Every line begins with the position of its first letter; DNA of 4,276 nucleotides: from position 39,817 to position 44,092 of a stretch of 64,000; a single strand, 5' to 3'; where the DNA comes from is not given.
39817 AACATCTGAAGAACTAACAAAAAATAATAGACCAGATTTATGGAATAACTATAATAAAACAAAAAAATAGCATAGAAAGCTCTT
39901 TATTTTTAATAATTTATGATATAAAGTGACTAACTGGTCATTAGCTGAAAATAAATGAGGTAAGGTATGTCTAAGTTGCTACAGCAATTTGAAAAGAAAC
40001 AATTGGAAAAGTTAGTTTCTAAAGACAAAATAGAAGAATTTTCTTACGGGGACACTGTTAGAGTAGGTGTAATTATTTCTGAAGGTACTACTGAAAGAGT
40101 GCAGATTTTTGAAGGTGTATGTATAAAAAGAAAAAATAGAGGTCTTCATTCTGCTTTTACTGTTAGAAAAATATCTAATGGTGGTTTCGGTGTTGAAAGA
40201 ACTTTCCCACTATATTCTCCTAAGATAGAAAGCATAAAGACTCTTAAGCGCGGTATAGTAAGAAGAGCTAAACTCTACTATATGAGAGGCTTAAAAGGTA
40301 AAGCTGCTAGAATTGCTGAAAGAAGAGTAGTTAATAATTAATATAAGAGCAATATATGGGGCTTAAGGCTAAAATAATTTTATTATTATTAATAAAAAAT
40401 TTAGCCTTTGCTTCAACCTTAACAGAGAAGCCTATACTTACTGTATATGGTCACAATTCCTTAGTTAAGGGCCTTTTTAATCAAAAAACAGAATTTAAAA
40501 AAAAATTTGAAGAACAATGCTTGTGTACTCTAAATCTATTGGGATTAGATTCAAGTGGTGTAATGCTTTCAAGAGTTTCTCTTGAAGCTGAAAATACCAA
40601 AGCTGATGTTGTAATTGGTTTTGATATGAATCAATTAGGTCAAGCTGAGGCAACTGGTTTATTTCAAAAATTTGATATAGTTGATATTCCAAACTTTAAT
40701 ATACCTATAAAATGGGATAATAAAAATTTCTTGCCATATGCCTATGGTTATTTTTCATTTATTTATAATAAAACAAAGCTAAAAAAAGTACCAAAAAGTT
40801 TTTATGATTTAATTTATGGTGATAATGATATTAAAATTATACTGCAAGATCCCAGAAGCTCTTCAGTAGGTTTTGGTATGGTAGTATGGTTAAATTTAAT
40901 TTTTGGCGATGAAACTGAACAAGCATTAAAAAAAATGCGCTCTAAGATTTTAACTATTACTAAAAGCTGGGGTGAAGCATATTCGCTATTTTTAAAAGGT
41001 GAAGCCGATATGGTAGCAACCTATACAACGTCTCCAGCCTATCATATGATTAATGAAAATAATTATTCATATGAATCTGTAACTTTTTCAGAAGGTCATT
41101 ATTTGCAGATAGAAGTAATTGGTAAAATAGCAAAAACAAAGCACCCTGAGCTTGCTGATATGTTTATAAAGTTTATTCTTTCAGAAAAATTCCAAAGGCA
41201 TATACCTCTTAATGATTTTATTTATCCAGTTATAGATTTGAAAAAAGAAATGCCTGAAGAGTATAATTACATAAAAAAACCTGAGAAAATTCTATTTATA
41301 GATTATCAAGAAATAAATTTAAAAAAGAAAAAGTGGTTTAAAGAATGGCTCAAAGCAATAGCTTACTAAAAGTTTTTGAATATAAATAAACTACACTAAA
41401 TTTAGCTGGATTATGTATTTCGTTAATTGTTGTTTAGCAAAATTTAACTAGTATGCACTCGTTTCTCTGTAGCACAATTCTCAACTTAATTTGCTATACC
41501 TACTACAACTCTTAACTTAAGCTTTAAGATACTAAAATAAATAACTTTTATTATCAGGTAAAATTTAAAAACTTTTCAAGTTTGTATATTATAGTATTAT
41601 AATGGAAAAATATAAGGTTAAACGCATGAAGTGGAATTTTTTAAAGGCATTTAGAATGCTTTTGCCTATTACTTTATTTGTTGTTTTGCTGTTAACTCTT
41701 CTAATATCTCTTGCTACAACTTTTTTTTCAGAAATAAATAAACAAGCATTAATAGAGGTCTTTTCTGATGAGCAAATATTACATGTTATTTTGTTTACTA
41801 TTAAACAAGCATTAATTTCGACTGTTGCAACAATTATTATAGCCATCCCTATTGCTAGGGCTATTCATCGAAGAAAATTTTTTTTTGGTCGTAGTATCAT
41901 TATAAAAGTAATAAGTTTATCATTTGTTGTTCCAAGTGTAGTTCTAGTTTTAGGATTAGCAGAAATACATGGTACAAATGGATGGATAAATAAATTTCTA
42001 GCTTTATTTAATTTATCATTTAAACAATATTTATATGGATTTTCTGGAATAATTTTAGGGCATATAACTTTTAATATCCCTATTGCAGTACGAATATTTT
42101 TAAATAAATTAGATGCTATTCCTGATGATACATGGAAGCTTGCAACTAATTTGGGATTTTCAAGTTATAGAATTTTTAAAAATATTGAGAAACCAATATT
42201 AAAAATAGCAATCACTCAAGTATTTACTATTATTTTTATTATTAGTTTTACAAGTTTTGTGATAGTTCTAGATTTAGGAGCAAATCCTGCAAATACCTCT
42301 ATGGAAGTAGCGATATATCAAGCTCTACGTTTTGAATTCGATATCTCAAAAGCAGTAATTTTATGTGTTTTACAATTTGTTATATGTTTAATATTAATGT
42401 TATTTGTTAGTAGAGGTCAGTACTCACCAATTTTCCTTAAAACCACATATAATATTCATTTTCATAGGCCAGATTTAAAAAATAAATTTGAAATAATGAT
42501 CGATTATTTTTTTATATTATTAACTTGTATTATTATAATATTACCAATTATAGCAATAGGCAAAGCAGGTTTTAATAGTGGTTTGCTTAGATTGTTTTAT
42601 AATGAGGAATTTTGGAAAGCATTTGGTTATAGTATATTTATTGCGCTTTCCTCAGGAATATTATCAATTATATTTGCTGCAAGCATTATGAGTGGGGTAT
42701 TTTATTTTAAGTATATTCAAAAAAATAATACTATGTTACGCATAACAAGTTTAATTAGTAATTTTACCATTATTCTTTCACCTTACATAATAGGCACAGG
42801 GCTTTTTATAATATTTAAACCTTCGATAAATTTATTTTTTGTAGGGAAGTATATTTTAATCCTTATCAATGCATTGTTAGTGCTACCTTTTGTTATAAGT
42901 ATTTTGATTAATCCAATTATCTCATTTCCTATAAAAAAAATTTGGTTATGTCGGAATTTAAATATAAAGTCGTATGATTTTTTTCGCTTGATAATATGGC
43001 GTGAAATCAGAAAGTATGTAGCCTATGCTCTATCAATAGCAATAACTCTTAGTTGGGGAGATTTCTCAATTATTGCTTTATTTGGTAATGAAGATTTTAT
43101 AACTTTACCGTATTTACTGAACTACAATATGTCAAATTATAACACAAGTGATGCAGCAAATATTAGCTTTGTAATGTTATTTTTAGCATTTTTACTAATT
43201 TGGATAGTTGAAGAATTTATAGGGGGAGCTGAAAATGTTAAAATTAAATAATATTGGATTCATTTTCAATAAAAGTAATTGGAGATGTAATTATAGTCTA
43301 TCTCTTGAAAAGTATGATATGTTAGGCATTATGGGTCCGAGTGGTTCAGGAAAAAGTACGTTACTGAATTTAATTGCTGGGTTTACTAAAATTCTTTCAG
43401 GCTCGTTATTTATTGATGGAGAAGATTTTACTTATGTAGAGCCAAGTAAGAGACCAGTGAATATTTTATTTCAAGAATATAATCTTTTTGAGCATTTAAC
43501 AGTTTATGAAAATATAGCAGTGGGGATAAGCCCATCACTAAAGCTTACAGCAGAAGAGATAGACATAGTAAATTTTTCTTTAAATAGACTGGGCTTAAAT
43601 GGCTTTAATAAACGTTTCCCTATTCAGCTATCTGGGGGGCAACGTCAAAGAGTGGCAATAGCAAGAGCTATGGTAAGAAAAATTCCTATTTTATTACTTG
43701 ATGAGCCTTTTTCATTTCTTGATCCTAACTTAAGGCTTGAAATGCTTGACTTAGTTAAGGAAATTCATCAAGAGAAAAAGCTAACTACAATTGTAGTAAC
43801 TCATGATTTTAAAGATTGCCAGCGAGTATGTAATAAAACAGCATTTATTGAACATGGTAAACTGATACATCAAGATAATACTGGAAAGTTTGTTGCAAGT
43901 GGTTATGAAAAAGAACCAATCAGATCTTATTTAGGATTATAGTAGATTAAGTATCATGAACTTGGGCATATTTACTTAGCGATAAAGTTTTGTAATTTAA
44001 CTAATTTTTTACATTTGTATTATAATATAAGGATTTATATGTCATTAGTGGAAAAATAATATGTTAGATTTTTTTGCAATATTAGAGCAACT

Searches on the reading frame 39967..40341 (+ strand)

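Call 68: search_protein_families(library=pfam, proteins=[window:39967-40341:+], max_evalue=0.01)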
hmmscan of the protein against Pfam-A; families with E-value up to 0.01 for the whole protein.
window:39967-40341:+ (124 aa): 1 family
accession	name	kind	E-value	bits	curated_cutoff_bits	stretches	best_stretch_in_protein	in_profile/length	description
PF01245.26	Ribosomal_L19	-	4.9e-43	146.1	22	1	4-119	2-111/111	Ribosomal protein L19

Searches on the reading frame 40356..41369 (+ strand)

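Call 33: search_protein_families(library=pfam, proteins=[window:40356-41369:+], max_evalue=0.001)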
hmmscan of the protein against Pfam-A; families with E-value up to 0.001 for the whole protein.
window:40356-41369:+ (337 aa): 4 families
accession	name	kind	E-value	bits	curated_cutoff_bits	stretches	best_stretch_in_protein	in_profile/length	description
PF13343.11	SBP_bac_6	-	2.4e-24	86.6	24.6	1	80-321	1-243/245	Bacterial extracellular solute-binding protein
PF01547.30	SBP_bac_1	-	3.8e-16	60.4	26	1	66-280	32-306/307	Bacterial extracellular solute-binding protein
PF13416.11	SBP_bac_8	-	1.8e-14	54.6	27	1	49-280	4-249/279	Bacterial extracellular solute-binding protein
PF13531.11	SBP_bac_11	-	7.9e-11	42.6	25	1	72-281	40-219/227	Bacterial extracellular solute-binding protein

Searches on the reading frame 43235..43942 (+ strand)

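Call 33: search_protein_families(library=pfam, proteins=[window:43235-43942:+], max_evalue=0.001)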
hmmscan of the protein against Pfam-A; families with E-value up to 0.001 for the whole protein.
window:43235-43942:+ (235 aa): 3 families
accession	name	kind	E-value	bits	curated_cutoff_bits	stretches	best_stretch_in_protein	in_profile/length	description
PF00005.33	ABC_tran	-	4.7e-34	118.4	25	1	19-159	3-136/137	ABC transporter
PF13304.12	AAA_21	-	9.8e-08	32.8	27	1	141-191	247-299/304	AAA domain, putative AbiEii toxin, Type IV TA system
PF02463.25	SMC_N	-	5.7e-07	29.6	40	1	87-193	135-200/220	RecF/RecN/SMC N terminal domain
